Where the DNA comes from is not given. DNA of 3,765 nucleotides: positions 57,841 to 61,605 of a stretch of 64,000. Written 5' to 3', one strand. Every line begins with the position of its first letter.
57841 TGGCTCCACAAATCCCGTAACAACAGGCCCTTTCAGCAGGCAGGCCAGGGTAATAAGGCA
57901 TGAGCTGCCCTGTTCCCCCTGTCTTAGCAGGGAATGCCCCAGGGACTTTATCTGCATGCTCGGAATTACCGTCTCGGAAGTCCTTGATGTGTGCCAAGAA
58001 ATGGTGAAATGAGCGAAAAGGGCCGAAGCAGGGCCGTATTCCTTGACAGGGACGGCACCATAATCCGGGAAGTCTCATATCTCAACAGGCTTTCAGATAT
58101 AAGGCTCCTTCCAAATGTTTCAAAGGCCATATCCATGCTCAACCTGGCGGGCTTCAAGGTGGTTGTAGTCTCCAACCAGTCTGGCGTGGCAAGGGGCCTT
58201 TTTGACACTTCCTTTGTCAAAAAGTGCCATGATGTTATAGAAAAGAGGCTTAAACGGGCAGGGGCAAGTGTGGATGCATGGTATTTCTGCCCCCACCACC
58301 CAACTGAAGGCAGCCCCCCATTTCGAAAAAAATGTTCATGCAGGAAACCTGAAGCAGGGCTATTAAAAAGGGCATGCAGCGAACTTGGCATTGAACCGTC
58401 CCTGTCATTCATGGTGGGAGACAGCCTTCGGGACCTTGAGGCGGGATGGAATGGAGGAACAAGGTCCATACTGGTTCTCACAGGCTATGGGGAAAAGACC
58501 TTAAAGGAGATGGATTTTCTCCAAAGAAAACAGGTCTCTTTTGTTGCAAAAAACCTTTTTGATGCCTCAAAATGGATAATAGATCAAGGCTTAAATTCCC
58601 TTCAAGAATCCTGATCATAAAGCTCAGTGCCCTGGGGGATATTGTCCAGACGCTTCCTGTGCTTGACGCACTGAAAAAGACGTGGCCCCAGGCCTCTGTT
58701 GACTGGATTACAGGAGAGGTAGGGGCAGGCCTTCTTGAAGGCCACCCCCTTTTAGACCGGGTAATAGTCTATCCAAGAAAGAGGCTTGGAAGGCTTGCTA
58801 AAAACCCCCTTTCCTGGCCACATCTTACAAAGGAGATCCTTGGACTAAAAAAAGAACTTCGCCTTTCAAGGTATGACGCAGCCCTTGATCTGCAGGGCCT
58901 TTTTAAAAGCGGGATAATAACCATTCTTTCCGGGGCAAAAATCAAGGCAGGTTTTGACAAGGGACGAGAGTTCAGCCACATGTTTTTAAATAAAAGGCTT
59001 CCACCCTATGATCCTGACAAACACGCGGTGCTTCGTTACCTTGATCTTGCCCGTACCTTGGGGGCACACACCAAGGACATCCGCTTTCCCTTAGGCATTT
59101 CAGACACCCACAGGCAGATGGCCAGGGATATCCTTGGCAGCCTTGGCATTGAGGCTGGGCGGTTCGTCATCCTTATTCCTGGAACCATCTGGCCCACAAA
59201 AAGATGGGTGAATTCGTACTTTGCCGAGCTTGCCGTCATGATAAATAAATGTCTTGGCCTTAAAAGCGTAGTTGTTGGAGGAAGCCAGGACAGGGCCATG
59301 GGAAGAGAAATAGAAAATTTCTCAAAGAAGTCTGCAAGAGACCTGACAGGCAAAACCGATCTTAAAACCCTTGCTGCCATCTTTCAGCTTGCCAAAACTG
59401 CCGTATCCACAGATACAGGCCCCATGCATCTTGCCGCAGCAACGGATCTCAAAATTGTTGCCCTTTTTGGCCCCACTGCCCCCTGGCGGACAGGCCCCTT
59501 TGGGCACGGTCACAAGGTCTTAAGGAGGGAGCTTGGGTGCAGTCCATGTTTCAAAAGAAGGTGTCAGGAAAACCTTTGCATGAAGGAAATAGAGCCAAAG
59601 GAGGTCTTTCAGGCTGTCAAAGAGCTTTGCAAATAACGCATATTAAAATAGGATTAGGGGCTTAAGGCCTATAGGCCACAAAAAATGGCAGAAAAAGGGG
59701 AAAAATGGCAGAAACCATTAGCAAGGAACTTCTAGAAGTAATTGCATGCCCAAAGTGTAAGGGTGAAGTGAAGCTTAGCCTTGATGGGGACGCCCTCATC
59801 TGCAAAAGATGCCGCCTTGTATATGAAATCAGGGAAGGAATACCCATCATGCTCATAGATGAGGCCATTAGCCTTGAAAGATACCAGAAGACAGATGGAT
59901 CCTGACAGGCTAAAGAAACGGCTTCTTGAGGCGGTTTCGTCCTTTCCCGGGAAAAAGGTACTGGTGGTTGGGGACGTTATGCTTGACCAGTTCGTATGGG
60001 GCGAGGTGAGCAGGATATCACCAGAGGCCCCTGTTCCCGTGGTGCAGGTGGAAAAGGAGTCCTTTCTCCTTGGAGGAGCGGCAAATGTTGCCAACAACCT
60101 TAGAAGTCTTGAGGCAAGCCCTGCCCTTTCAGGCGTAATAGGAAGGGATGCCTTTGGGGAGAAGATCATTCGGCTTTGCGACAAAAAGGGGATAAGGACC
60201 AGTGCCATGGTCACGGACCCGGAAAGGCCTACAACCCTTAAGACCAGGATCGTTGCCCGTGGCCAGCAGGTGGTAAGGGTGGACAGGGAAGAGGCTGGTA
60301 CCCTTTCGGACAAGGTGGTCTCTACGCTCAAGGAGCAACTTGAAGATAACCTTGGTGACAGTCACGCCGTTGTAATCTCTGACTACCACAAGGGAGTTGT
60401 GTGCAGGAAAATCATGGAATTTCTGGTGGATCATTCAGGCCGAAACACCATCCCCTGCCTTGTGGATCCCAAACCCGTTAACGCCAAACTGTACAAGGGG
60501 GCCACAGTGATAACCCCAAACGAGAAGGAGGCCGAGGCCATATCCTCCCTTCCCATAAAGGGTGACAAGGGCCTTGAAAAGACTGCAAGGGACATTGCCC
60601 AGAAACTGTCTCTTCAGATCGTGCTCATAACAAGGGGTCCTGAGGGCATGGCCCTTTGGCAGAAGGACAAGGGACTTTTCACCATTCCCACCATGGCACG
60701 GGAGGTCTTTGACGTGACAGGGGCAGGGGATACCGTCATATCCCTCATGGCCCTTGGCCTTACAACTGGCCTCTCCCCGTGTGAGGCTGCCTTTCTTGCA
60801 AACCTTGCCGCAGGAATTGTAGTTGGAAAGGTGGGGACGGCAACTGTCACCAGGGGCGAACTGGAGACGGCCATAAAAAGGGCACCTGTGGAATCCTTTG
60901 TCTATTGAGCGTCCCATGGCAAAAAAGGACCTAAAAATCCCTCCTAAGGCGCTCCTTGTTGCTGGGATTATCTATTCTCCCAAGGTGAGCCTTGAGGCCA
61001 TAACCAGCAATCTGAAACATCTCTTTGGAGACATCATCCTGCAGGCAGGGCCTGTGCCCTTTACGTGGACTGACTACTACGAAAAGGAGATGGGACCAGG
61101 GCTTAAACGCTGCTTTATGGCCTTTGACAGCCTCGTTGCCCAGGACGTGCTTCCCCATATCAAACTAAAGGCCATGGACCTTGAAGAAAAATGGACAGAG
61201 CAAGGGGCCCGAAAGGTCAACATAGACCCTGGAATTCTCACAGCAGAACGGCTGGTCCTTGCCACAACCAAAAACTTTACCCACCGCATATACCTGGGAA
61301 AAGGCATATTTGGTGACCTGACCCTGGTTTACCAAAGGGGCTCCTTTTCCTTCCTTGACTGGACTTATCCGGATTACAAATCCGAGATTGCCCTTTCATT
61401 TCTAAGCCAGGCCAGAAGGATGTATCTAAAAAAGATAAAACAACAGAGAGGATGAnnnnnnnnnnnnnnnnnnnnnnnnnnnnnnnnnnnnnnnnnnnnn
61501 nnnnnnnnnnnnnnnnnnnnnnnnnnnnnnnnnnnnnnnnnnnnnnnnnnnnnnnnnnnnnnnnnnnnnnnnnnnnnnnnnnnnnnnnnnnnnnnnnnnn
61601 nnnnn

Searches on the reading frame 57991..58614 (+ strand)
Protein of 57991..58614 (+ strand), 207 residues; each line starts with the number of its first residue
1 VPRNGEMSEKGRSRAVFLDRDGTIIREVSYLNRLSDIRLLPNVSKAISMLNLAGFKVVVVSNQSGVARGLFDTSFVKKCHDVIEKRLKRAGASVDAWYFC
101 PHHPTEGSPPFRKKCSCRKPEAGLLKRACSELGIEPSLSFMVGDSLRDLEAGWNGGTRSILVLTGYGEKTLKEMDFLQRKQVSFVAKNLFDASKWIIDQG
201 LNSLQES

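Call 67: search_protein_families(library=pfam, proteins=[window:57991-58614:+], max_evalue=1)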
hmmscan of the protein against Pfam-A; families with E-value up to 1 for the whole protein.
window:57991-58614:+ (207 aa): 6 families
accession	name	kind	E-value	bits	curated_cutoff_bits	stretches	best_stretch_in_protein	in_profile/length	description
PF13242.12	Hydrolase_like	-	8.5e-14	51.7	22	1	117-189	2-72/75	HAD-hyrolase-like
PF00702.32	Hydrolase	-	7.6e-09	36.7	26.4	1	34-152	94-187/191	haloacid dehalogenase-like hydrolase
PF13419.12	HAD_2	-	4e-08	34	23.8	1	115-162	131-178/178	Haloacid dehalogenase-like hydrolase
PF08645.17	PNK3P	-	3.7e-07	30.4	22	1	17-145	4-126/161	Polynucleotide kinase 3 phosphatase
PF13344.12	Hydrolase_6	-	0.00077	19.9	27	1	16-69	1-45/101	Haloacid dehalogenase-like hydrolase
PF12710.13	HAD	-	0.13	13.1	27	0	16-98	1-84/189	haloacid dehalogenase-like hydrolase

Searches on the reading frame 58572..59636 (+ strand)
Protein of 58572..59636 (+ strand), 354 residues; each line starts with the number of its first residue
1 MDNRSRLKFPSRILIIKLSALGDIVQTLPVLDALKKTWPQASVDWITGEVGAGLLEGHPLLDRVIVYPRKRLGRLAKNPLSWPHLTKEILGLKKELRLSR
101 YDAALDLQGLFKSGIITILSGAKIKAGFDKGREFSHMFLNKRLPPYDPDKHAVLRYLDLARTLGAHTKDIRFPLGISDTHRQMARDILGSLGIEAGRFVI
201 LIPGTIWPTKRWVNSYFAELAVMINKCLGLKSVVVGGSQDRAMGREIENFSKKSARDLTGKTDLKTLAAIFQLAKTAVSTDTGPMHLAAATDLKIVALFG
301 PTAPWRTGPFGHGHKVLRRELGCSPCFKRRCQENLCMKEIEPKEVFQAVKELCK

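Call 67: search_protein_families(library=pfam, proteins=[window:58572-59636:+], max_evalue=1)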
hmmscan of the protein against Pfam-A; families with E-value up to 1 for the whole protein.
window:58572-59636:+ (354 aa): 1 family
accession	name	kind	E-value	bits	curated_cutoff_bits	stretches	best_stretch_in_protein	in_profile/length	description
PF01075.23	Glyco_transf_9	-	2.8e-47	161.6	22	1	91-334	3-244/247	Glycosyltransferase family 9 (heptosyltransferase)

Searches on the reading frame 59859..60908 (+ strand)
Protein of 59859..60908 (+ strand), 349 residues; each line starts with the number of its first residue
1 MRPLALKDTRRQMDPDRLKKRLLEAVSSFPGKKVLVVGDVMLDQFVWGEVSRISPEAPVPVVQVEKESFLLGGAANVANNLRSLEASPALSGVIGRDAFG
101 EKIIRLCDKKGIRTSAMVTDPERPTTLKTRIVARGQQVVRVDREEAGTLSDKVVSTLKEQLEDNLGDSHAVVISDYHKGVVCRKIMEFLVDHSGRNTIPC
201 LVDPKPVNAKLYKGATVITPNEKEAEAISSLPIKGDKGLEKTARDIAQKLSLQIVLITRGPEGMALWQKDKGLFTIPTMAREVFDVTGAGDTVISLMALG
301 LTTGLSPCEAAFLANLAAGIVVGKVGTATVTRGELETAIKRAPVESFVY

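Call 67: search_protein_families(library=pfam, proteins=[window:59859-60908:+], max_evalue=1)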
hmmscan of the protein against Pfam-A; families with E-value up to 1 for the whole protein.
window:59859-60908:+ (349 aa): 4 families
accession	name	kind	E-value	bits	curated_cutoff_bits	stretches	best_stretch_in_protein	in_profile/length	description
PF00294.29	PfkB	-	2.5e-46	158.8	25.8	1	32-329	2-297/302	pfkB family carbohydrate kinase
PF08543.17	Phos_pyr_kin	-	8e-09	35.7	27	1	208-311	113-221/246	Phosphomethylpyrimidine kinase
PF01256.23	Carb_kinase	-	3.6e-05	23.8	27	1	207-318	102-216/242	NAD(P)H-hydrate dehydratase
PF25270.1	Khk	-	0.082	12.5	35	1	217-322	243-347/365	Prokaryotic ketohexokinase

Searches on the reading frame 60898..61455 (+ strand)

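Call 67: search_protein_families(library=pfam, proteins=[window:60898-61455:+], max_evalue=1)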
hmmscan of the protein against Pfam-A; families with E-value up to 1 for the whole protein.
window:60898-61455:+ (185 aa): 1 family
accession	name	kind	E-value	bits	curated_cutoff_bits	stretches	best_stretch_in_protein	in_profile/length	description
PF14385.11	DUF4416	-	2.7e-59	200.2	27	1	17-176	2-162/162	Domain of unknown function (DUF4416)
